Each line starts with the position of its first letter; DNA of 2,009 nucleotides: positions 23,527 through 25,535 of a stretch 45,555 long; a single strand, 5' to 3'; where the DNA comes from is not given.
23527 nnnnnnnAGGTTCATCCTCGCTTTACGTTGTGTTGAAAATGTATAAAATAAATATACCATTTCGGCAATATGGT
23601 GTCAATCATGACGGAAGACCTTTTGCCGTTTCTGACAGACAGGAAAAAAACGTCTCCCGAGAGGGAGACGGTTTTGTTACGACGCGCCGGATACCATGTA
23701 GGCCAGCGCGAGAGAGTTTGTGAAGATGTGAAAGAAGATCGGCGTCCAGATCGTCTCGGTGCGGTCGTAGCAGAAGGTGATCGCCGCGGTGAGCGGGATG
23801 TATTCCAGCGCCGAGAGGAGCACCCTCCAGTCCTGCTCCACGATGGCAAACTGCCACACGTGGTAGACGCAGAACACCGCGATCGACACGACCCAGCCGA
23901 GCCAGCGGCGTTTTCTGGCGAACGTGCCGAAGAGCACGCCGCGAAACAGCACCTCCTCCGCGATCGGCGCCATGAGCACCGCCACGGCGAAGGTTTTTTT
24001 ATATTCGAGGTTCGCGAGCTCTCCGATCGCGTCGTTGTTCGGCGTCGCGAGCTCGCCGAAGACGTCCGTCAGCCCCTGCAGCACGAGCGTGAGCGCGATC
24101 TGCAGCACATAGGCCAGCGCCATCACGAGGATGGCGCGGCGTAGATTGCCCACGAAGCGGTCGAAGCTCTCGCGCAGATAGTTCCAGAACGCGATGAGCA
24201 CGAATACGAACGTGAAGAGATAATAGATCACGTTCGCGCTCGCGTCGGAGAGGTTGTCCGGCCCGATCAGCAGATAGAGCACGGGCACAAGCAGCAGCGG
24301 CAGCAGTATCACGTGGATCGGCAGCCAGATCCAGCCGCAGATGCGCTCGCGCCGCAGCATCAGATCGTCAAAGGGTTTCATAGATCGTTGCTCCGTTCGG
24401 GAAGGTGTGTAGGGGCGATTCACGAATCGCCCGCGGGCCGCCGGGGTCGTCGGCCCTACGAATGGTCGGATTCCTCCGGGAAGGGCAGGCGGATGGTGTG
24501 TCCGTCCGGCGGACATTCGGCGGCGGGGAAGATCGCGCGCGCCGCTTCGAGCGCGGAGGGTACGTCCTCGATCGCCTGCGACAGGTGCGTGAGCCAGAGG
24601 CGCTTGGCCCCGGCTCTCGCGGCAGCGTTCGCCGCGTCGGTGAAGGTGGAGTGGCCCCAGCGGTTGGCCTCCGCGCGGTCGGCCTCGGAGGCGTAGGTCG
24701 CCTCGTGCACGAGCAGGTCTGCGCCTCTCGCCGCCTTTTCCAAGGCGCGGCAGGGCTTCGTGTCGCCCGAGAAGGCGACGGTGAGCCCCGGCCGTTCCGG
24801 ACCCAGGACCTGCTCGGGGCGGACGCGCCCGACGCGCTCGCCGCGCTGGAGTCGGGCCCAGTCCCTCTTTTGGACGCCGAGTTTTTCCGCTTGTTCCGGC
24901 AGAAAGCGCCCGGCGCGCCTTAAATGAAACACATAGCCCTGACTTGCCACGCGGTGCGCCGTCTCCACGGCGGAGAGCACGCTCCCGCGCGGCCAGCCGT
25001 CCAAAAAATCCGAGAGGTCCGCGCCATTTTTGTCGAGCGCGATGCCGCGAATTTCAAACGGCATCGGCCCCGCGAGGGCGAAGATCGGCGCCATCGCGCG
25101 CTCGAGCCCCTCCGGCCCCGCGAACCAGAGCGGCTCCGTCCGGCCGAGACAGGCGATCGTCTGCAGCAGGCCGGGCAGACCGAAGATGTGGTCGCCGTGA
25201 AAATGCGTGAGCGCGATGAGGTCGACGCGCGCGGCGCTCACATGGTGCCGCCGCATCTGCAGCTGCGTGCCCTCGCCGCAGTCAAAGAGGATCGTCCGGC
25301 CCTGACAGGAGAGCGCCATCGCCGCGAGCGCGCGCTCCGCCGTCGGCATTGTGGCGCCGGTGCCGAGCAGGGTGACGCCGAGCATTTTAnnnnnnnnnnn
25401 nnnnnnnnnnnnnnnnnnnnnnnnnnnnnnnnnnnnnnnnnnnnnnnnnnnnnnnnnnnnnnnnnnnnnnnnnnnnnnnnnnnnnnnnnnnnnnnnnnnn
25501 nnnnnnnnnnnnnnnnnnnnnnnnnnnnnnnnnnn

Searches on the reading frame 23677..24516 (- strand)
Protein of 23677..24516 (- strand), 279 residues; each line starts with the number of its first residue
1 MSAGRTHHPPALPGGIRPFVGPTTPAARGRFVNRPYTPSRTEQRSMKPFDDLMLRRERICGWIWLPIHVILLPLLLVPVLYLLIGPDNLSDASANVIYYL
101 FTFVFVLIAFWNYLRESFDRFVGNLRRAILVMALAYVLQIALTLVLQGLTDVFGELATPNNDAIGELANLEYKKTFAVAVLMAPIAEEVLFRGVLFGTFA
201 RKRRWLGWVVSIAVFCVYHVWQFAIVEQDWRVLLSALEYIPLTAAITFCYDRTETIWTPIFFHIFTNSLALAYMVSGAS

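Call 93: search_protein_families(library=pfam, proteins=[window:23677-24516:-], max_evalue=0.0001)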
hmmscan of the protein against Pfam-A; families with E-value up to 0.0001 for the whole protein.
window:23677-24516:- (279 aa): 1 family
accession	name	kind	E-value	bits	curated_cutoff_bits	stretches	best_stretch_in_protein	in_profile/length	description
PF02517.21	Rce1-like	-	1.6e-17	64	22.4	1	176-268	8-92/93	Type II CAAX prenyl endopeptidase Rce1-like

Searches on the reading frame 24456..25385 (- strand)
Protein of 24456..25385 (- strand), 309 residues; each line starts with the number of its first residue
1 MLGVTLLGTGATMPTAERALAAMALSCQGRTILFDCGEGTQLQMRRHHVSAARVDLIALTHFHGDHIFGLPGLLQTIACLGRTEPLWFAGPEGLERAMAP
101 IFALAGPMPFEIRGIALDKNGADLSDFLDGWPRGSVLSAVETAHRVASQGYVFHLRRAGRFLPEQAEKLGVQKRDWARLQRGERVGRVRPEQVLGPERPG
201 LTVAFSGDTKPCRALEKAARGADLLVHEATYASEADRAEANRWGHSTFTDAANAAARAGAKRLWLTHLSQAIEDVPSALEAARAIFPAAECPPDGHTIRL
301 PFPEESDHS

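Call 93: search_protein_families(library=pfam, proteins=[window:24456-25385:-], max_evalue=0.0001)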
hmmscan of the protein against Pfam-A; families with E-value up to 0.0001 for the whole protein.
window:24456-25385:- (309 aa): 2 families
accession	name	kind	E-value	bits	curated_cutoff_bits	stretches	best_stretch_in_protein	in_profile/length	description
PF12706.13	Lactamase_B_2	-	6.5e-19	68.8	27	2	198-267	132-199/200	Beta-lactamase superfamily domain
PF00753.33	Lactamase_B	-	1e-11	45.6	22.7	1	29-156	15-97/196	Metallo-beta-lactamase superfamily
